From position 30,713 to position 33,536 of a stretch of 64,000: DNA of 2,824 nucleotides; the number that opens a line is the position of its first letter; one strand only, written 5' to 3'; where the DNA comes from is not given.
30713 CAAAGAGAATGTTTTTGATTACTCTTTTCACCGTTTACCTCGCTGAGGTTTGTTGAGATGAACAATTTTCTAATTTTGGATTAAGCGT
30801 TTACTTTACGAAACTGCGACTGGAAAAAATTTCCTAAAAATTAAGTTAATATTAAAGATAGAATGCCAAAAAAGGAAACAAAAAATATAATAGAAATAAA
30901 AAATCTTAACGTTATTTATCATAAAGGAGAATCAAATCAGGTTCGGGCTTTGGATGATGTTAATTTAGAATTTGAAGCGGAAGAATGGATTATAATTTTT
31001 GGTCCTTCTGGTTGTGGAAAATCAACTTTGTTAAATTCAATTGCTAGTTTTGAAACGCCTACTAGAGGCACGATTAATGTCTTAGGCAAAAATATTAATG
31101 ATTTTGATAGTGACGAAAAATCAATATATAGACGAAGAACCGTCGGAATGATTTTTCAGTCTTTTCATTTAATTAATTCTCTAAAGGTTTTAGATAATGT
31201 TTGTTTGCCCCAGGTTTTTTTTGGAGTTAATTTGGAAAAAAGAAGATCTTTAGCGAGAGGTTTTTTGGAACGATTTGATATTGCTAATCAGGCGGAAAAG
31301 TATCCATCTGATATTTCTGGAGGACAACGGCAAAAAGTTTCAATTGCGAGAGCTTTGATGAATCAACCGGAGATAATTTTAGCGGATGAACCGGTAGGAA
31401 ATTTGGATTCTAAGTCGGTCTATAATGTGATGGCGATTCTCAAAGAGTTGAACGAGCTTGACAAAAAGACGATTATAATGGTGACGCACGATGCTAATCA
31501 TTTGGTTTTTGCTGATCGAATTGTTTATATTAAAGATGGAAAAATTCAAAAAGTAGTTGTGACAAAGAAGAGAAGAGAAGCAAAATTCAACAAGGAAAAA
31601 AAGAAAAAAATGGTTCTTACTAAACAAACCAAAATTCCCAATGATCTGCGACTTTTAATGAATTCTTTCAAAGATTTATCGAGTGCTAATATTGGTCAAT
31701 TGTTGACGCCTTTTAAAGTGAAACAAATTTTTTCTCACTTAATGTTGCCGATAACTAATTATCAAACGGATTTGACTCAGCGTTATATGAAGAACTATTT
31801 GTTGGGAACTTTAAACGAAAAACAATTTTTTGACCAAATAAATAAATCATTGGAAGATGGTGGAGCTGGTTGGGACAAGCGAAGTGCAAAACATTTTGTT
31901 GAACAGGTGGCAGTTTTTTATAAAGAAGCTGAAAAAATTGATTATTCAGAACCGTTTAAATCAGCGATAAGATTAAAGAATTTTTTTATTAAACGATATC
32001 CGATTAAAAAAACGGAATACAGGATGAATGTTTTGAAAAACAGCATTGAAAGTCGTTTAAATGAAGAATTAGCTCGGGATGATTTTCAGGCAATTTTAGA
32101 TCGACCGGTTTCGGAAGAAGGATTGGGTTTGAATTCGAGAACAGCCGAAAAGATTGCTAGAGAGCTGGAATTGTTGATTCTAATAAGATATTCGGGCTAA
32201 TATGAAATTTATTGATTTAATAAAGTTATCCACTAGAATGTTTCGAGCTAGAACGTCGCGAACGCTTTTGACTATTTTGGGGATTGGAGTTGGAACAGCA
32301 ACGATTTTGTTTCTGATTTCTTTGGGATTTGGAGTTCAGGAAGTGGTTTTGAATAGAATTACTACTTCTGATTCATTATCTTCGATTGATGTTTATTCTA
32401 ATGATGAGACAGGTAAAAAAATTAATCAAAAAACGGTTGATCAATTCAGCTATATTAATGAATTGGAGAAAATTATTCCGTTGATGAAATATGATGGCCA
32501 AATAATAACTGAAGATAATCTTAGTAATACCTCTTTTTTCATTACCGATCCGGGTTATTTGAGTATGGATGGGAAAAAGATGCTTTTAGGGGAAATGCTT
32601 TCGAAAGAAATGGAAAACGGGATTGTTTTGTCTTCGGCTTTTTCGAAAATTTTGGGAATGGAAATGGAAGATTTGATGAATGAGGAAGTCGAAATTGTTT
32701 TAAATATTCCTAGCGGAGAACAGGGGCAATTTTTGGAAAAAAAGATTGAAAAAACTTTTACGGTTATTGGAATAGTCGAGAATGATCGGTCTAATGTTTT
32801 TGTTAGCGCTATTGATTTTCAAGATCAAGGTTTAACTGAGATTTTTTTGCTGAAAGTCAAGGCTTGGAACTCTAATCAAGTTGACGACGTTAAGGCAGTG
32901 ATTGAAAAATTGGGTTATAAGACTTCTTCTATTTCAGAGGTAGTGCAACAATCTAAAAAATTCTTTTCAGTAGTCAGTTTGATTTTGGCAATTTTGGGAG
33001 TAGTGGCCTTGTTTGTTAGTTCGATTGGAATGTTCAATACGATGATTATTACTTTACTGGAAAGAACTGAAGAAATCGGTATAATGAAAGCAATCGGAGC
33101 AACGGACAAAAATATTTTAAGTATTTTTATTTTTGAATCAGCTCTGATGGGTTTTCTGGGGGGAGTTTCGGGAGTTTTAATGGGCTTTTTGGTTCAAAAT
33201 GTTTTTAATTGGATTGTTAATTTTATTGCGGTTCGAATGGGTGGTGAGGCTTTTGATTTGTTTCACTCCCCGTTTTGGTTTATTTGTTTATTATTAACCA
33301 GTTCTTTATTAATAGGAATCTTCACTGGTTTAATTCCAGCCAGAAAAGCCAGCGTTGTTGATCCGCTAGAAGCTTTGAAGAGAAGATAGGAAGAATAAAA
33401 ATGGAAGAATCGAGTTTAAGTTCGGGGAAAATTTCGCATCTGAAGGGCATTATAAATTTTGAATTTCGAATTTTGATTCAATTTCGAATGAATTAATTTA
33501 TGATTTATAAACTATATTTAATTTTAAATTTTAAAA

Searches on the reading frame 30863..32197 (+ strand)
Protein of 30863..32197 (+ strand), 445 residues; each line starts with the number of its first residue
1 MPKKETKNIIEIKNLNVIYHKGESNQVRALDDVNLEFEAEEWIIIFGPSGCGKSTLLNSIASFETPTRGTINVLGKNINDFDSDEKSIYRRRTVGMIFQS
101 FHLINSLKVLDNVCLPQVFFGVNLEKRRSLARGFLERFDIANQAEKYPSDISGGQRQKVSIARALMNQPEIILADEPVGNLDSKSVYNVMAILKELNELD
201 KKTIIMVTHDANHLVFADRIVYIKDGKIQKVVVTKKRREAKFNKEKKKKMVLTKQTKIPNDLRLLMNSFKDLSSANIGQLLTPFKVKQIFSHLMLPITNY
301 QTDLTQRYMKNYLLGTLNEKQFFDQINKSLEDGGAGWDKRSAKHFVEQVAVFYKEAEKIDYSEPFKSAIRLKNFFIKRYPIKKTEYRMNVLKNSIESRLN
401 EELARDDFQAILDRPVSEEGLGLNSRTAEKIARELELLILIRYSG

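Call 14: search_protein_families(library=pfam, proteins=[window:30863-32197:+], max_evalue=0.001)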
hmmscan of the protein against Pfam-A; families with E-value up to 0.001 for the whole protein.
window:30863-32197:+ (445 aa): 7 families
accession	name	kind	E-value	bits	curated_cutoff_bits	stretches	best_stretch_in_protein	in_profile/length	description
PF00005.33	ABC_tran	-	6.4e-34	117.9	25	1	30-178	1-136/137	ABC transporter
PF02463.25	SMC_N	-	2.3e-05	24.4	40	0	34-224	19-212/220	RecF/RecN/SMC N terminal domain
PF03266.21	NTPase_1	-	3.1e-05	24.3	23.9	0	144-241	71-163/168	NTPase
PF03193.22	RsgA_GTPase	-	6.8e-05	23.2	30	1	11-62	78-128/174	RsgA GTPase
PF13476.12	AAA_23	-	0.0003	21.9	27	1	27-61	7-40/201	AAA domain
PF03215.21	Rad17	-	0.00076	19.9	23.8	0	19-63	23-68/186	Rad17 P-loop domain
PF13555.12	AAA_29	-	0.00078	19.6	27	0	31-63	13-45/61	P-loop containing region of AAA domain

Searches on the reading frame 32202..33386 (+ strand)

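Call 14: search_protein_families(library=pfam, proteins=[window:32202-33386:+], max_evalue=0.001)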
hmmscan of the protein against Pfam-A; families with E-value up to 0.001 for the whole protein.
window:32202-33386:+ (395 aa): 2 families
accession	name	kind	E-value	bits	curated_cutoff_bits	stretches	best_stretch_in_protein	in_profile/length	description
PF02687.27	FtsX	-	8.1e-18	65.1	25.5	1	264-384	2-116/120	FtsX-like permease C-terminal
PF12704.14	MacB_PCD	-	1.6e-13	51.9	27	1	21-236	1-206/207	MacB-like periplasmic core domain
